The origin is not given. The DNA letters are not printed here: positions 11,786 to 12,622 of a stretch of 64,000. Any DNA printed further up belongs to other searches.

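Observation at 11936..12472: Canonical Tpt1/KptA RNA 2'-phosphotransferase that does not fit a T4-type healing pathway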

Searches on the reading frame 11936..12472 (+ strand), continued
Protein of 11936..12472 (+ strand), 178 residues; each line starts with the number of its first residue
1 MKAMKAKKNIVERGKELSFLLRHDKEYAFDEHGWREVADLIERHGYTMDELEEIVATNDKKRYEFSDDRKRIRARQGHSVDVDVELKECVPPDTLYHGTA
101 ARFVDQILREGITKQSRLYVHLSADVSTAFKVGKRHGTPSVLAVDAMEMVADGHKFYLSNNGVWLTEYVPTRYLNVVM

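Call 35: find_encoding_contigs(protein=P0007, flank=8000, max_places=3)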
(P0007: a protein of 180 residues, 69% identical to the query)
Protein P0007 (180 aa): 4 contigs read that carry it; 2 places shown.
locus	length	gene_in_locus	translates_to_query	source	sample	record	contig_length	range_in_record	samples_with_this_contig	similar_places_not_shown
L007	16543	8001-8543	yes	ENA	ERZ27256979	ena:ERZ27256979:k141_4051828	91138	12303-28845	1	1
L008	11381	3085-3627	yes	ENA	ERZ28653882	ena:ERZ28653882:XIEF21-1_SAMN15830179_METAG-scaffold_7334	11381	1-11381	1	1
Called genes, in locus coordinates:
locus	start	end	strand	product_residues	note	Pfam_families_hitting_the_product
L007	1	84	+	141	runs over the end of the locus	-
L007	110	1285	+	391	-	PF01070:FMN_dh (faint), PF00478:IMPDH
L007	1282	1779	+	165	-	-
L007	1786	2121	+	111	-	-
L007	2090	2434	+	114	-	-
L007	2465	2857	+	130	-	-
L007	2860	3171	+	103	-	-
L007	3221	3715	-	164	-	-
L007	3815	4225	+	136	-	-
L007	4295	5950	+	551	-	PF11443:DUF2828, PF25043:DUF7788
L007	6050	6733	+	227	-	PF00149:Metallophos (weak)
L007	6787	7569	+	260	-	PF01541:GIY-YIG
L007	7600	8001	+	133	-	-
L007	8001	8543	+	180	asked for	PF01885:PTS_2-RNA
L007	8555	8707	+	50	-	-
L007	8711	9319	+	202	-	-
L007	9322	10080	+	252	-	PF00149:Metallophos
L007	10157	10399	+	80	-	-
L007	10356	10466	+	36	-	-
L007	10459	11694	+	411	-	-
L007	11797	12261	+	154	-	-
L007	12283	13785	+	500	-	PF21189:PHA02142 (weak)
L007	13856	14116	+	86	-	-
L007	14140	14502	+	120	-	-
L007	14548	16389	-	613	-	PF13385:Laminin_G_3 (weak)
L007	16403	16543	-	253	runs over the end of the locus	PF00722:Glyco_hydro_16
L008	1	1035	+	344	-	?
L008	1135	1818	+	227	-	PF00149:Metallophos (weak)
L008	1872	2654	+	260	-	PF01541:GIY-YIG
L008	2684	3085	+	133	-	-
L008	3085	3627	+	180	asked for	PF01885:PTS_2-RNA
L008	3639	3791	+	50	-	-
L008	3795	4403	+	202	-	-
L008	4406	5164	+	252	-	PF00149:Metallophos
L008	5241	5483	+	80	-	-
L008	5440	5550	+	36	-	-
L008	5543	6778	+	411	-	-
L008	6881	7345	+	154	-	-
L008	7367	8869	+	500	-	PF21189:PHA02142 (weak)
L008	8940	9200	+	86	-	-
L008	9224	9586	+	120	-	-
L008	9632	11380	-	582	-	?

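Call 36: find_encoding_contigs(protein=P0069, flank=8000, max_places=3)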
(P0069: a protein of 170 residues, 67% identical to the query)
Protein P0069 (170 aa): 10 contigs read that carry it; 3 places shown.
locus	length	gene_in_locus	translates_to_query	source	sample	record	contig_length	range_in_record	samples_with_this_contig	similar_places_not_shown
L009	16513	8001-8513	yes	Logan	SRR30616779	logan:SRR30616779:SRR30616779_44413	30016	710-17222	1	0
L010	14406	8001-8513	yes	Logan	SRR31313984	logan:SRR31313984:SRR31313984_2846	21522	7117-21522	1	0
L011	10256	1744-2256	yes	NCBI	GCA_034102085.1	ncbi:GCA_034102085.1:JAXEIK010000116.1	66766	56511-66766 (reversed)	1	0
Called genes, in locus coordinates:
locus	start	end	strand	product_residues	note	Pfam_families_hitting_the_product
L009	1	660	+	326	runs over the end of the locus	-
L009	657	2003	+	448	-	-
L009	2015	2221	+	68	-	-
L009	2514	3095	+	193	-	-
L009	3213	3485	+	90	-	-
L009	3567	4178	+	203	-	-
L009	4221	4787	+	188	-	-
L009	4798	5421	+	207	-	-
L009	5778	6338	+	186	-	-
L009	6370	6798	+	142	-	PF06941:NT5C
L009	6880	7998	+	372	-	PF03747:ADP_ribosyl_GH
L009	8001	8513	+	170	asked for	PF01885:PTS_2-RNA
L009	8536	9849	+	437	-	PF08264:Anticodon_1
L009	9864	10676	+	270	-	PF08837:DUF1810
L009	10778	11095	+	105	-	-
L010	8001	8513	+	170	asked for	PF01885:PTS_2-RNA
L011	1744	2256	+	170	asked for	PF01885:PTS_2-RNA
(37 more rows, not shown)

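Call 37: get_annotated_region(hit=H6, flank=8000)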
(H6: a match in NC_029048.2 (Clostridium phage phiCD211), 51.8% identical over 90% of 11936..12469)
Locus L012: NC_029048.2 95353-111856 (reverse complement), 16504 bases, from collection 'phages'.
description: Clostridium phage phiCD211, complete genome.
organism: Clostridium phage phiCD211 (NCBI taxid 1582152)
taxonomy: Viruses; Duplodnaviria; Heunggongvirae; Uroviricota; Caudoviricetes
host: Clostridium difficile; source: -; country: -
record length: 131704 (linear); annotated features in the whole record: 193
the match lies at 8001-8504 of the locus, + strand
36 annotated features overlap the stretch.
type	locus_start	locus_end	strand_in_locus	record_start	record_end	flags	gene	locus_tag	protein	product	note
CDS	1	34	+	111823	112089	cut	-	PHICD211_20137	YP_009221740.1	helix-turn-helix2C Psq domain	Evidence 4 : Homologs of previously reported genes of unknown function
CDS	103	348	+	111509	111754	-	-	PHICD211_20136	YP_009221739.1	hypothetical protein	Evidence 4 : Homologs of previously reported genes of unknown function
CDS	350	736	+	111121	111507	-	-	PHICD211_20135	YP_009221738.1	protease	Evidence 4 : Homologs of previously reported genes of unknown function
CDS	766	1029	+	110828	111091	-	-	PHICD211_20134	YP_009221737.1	hypothetical protein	Evidence 4 : Homologs of previously reported genes of unknown function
CDS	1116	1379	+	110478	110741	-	-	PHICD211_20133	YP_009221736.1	helix-turn-helix domain-containing protein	Evidence 4 : Homologs of previously reported genes of unknown function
CDS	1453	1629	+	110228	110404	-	-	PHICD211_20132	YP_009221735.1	hypothetical protein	Evidence 5 : No homology to any previously reported sequences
CDS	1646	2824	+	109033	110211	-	-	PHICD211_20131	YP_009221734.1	hypothetical protein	Evidence 5 : No homology to any previously reported sequences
CDS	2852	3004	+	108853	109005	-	-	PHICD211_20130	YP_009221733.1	hypothetical protein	Evidence 5 : No homology to any previously reported sequences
CDS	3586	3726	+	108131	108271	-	-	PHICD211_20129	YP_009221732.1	hypothetical protein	Evidence 5 : No homology to any previously reported sequences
CDS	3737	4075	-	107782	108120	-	-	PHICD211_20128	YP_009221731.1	helix-turn-helix domain-containing protein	-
CDS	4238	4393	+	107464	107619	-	-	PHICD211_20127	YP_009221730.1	hypothetical protein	Evidence 5 : No homology to any previously reported sequences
CDS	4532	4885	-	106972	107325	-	-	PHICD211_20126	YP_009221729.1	helix-turn-helix domain-containing protein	Evidence 5 : No homology to any previously reported sequences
CDS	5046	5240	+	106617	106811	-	-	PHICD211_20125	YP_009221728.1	putative phage-related DNA binding protein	Evidence 3 : Function proposed based on presence of conserved amino acid motif, structural feature or limited homology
CDS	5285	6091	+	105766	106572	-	-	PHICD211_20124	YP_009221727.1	anti-repressor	Evidence 5 : No homology to any previously reported sequences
CDS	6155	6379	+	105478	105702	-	-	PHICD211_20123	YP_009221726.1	hypothetical protein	Evidence 5 : No homology to any previously reported sequences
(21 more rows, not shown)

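Call 38: get_annotated_region(hit=H9, flank=8000)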
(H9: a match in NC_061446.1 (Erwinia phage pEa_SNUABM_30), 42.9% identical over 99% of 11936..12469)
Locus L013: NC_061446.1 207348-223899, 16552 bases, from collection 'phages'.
description: Erwinia phage pEa_SNUABM_30, complete genome.
organism: Erwinia phage pEa_SNUABM_30 (NCBI taxid 2869553)
taxonomy: Viruses; Duplodnaviria; Heunggongvirae; Uroviricota; Caudoviricetes; Alexandravirus; Alexandravirus SNUABM30
host: Erwinia amylovora; source: stream water; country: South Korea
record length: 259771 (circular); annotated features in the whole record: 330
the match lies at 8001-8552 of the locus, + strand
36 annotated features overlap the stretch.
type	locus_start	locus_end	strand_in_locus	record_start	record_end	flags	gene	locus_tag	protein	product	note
CDS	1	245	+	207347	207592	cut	-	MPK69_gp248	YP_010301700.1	hypothetical protein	-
CDS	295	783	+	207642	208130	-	-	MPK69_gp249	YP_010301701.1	hypothetical protein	-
CDS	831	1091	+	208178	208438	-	-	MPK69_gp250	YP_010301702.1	hypothetical protein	-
CDS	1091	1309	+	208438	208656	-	-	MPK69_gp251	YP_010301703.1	endonuclease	-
CDS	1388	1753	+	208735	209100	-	-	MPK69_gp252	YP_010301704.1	hypothetical protein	-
CDS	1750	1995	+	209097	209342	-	-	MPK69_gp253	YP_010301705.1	hypothetical protein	-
CDS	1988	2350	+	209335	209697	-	-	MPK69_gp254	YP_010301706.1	hypothetical protein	-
CDS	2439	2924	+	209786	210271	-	-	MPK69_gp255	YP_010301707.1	hypothetical protein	-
CDS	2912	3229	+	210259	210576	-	-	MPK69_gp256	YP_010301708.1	hypothetical protein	-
CDS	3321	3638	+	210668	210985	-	-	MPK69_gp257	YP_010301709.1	hypothetical protein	-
CDS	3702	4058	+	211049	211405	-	-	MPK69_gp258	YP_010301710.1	hypothetical protein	-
CDS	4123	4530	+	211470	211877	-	-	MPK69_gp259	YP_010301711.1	hypothetical protein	-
CDS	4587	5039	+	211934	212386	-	-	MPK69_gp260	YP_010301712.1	hypothetical protein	-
CDS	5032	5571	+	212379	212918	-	-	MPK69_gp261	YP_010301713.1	hypothetical protein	-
CDS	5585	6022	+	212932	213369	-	-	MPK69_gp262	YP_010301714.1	hypothetical protein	-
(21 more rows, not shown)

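Call 44: find_related_loci(query=window:11936-12469:+, collection=viral_contigs, flank=10000)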
Query window:11936-12469:+ (178 aa) in viral_contigs; peptide patterns used: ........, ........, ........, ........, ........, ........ (x = any residue, [..] = any of these).
39 stretches matched a pattern; 8 encode a relative of the query (tblastn E <= 1e-3); 8 distinct loci.
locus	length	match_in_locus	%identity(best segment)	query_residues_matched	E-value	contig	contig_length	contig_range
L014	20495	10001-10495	68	10-174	2e-77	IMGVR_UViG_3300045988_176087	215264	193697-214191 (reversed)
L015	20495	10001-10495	68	10-174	4e-77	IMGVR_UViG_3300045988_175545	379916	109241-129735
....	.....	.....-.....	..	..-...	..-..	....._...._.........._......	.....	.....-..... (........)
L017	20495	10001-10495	68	10-174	4e-77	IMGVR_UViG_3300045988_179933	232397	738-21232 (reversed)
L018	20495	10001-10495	67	10-174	2e-74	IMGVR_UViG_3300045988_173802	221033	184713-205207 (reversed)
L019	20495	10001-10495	64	14-178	5e-74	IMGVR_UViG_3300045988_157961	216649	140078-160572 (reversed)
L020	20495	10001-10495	64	14-178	2e-73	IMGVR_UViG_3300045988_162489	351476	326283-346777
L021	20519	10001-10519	57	6-178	2e-67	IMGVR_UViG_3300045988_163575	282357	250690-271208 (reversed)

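Call 48: find_encoding_contigs(protein=P0056, flank=10000, max_places=2)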
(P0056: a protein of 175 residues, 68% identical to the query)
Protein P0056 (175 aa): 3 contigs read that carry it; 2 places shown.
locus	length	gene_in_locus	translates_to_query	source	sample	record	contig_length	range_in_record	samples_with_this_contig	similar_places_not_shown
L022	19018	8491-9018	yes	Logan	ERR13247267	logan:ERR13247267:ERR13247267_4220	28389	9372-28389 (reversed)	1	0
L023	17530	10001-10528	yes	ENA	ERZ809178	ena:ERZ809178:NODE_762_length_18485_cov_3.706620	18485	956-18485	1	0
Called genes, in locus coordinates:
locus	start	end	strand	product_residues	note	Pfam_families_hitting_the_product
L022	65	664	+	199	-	-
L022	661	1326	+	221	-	-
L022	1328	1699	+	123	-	-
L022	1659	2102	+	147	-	-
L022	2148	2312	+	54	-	-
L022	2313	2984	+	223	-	-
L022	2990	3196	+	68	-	-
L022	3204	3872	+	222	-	PF09414:RNA_ligase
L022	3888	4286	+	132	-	-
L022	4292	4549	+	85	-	-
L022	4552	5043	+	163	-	-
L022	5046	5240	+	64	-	-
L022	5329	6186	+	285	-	-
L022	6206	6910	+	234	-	-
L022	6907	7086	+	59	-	-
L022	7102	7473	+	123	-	-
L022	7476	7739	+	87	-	-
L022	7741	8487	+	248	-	-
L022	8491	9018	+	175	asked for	PF01885:PTS_2-RNA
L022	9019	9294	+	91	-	-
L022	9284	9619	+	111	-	-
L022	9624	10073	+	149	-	-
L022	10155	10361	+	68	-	-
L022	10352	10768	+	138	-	-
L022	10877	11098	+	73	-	-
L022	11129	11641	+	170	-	-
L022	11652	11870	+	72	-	-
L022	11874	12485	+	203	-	PF01634:HisG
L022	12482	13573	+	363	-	PF01725:Ham1p_like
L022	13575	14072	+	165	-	PF04493:Endonuclease_5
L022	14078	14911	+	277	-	PF01259:SAICAR_synt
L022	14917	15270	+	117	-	-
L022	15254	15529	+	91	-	PF14213:DUF4325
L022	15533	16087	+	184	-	-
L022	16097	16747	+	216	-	PF12850:Metallophos_2 (faint)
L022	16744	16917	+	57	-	-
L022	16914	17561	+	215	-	PF04448:DUF551 (weak)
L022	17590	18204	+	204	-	-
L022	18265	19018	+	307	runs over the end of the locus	-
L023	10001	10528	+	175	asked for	PF01885:PTS_2-RNA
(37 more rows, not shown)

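Call 49: find_encoding_contigs(protein=P0023, flank=10000, max_places=2)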
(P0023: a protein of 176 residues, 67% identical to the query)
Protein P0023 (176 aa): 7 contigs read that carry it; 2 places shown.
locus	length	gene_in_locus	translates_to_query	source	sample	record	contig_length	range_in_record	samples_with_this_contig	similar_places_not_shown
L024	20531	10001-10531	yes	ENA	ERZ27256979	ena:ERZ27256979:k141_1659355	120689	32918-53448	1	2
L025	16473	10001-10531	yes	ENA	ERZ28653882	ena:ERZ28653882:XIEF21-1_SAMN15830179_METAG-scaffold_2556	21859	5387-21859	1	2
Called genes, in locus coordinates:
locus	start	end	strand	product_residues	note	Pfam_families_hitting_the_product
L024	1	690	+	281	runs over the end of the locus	-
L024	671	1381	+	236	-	PF02086:MethyltransfD12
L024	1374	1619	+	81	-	-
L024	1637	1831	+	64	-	-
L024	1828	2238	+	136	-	PF18143:HAD_SAK_2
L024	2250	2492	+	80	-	-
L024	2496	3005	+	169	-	-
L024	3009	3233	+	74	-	-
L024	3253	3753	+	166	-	-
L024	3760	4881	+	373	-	PF01070:FMN_dh (faint), PF00478:IMPDH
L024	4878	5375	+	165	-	-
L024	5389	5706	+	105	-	-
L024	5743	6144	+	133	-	-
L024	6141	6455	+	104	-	-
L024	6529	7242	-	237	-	-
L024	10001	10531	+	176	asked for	PF01885:PTS_2-RNA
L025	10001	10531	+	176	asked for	PF01885:PTS_2-RNA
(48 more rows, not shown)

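Call 65: find_related_loci(query=A3, collection=genome_contigs, flank=8000)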
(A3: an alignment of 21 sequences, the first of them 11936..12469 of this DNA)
Query A3 (178 aa) in genome_contigs; peptide patterns used: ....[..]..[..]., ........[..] (x = any residue, [..] = any of these).
381 stretches matched a pattern; 348 encode a relative of the query (tblastn E <= 1e-3); the best 80 are kept; 80 distinct loci.
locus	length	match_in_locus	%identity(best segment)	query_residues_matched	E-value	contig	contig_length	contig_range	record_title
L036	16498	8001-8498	67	10-175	2e-78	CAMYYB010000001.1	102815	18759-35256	MAG TPA_asm: uncultured Bacteroidales bacterium isolate SRR10912539_bin.2_metaWRAP_v1.3_MAG genome assembly, contig: ERZ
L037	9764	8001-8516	65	3-174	6e-78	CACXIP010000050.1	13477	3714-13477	MAG: uncultured Prevotellaceae bacterium isolate RUG11288 genome assembly, contig: RUG11288_asm_50, whole genome shotgun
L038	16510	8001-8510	67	9-178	3e-77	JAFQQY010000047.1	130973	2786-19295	MAG: Prevotella sp. isolate RGIG2070 Goat_Colon-2__c686971, whole genome shotgun sequence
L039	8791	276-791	65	4-175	4e-77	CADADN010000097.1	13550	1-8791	MAG: uncultured Prevotellaceae bacterium isolate RUG13201 genome assembly, contig: RUG13201_asm_97, whole genome shotgun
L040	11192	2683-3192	65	9-178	3e-76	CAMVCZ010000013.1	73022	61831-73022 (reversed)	MAG TPA_asm: uncultured Bacteroidales bacterium isolate SRR8387714_bin.55_metaWRAP_v1.3_MAG genome assembly, contig: ERZ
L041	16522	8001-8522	63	1-174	6e-76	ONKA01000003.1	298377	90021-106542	uncultured Bacteroidales bacterium isolate RUG382 genome assembly, contig: scaffold_11, whole genome shotgun sequence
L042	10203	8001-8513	63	7-177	6e-74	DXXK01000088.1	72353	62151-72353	MAG TPA_asm: Bacteroidales bacterium isolate HRGM_Genome_3721 HRGM_Genome_3721_88, whole genome shotgun sequence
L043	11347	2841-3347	64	10-178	3e-73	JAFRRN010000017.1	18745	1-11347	MAG: Prevotella sp. isolate RGIG2735 Goat_Omasum-4__c100148, whole genome shotgun sequence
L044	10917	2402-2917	64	4-175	3e-73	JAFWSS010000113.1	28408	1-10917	MAG: Prevotella sp. isolate RGIG6036 Sheep_Omasum-4__c438677, whole genome shotgun sequence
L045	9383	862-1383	60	1-176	1e-72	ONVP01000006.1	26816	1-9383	uncultured Bacteroidales bacterium isolate RUG676 genome assembly, contig: scaffold_2114, whole genome shotgun sequence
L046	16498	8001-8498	65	9-174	8e-73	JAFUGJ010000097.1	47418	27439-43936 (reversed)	MAG: Bacteroidales bacterium isolate RGIG4470 Roe_deer_Omasum-5__c238632, whole genome shotgun sequence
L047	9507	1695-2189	65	10-174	3e-72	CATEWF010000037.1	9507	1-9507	MAG: uncultured Mycoplasmatota bacterium isolate extra-SRR4116657.37_1677796037 genome assembly, contig: NODE_2717_lengt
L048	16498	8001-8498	63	9-174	7e-72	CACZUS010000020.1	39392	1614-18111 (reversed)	MAG: uncultured Bacteroidales bacterium isolate RUG12969 genome assembly, contig: RUG12969_asm_20, whole genome shotgun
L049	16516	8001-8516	62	3-174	2e-71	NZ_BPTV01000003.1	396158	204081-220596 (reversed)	Prevotella lacticifex strain JCM 34664, DSM 112675 sequence03, whole genome shotgun sequence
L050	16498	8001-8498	64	9-174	8e-71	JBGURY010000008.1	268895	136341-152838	MAG: Candidatus Limimorpha sp. isolate ruminal_MAG_105 ruminal_MAG_105_contig_0008, whole genome shotgun sequence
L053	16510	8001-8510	59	9-178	4e-70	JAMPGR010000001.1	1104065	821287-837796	MAG: Clostridium sp. isolate NALB_7961_38 Scaffold_#1__SCF_001__1100960_bp, whole genome shotgun sequence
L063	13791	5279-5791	58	6-176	2e-67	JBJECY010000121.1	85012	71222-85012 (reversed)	MAG: Muribaculaceae bacterium isolate LOHA20_bin.027 NODE_75_length_85012_cov_7.741198, whole genome shotgun sequence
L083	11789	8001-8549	50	2-177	1e-55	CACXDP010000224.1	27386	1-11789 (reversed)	MAG: uncultured Coriobacteriaceae bacterium isolate RUG11163 genome assembly, contig: RUG11163_asm_224, whole genome sho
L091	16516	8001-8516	51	12-174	1e-52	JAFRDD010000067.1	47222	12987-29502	MAG: Clostridia bacterium isolate RGIG2387 Goat_Ileum-4__c88029, whole genome shotgun sequence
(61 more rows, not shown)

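Call 69: search_protein_families(library=pfam, proteins=[L053:4465-5139:+, L053:5149-5937:+, L053:5937-7049:+, L053:7080-7979:+, L053:8527-9225:+, L053:9441-10331:+, L038:7980-9500:+, L038:5016-6197:+, L038:9500-10561:+, L038:10590-11705:+], max_evalue=0.001)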
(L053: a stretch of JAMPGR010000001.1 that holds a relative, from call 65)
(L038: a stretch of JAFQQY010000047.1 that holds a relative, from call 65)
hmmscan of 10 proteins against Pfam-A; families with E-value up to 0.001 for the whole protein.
L053:4465-5139:+ (225 aa): 7 families
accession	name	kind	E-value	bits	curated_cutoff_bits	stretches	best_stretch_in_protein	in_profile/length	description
PF13489.12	Methyltransf_23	-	1.5e-15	57.7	27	1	79-208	24-160/164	Methyltransferase domain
PF13649.12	Methyltransf_25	-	7.4e-12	46.2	27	1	82-171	2-93/97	Methyltransferase domain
PF08241.18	Methyltransf_11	-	1.8e-11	45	21.2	1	82-172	1-88/95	Methyltransferase domain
PF08242.18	Methyltransf_12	-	2.6e-10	41.3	30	1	82-172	1-93/98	Methyltransferase domain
PF13847.12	Methyltransf_31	-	4.2e-10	39.9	27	1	80-191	6-123/145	Methyltransferase domain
PF07021.18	MetW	-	5.3e-06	26.6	21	1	79-180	15-110/193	Methionine biosynthesis protein MetW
PF01209.24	Ubie_methyltran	-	0.00039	20.3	20.1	0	77-171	47-143/233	ubiE/COQ5 methyltransferase family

L053:5149-5937:+ (263 aa): 1 family
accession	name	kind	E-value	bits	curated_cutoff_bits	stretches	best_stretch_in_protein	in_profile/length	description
PF09414.15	RNA_ligase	-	2.2e-34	119.5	27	1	38-229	2-171/171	RNA ligase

L053:5937-7049:+ (371 aa): 2 families
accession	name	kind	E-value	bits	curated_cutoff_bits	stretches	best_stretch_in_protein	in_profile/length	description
PF13671.12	AAA_33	-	1.8e-22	80.6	27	1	232-359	1-143/143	AAA domain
PF01966.28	HD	-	4.3e-08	33.9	22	1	37-132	4-90/116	HD domain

L053:7080-7979:+ (300 aa): 0 families

L053:8527-9225:+ (233 aa): 0 families

L053:9441-10331:+ (297 aa): 1 family
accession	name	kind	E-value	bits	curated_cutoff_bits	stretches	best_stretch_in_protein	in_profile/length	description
PF02253.21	PLA1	-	2.6e-43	148.9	27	1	84-288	50-256/257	Phospholipase A1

L038:7980-9500:+ (507 aa): 3 families
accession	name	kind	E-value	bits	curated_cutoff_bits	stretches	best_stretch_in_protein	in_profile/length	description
PF01885.22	PTS_2-RNA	-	2.5e-42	145.3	26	1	11-166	5-176/177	RNA 2'-phosphotransferase, Tpt1 / KptA family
PF08010.17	Phage_30_3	-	1.2e-36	126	36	1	212-347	2-138/138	Bacteriophage protein GP30.3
PF06941.18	NT5C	-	1.3e-14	54.9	24.8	1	396-488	60-151/180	5' nucleotidase, deoxy (Pyrimidine), cytosolic type C protein (NT5C)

L038:5016-6197:+ (394 aa): 1 family
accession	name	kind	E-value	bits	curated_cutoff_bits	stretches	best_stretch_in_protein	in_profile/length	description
PF01139.22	RtcB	-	1.8e-58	199.3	27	1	18-387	1-420/426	tRNA-splicing ligase RtcB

L038:9500-10561:+ (354 aa): 1 family
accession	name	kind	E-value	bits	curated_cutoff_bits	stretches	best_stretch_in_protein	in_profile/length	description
PF03747.19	ADP_ribosyl_GH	-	5.5e-64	217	26.2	1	10-327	1-286/287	ADP-ribosylglycohydrolase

L038:10590-11705:+ (372 aa): 0 families
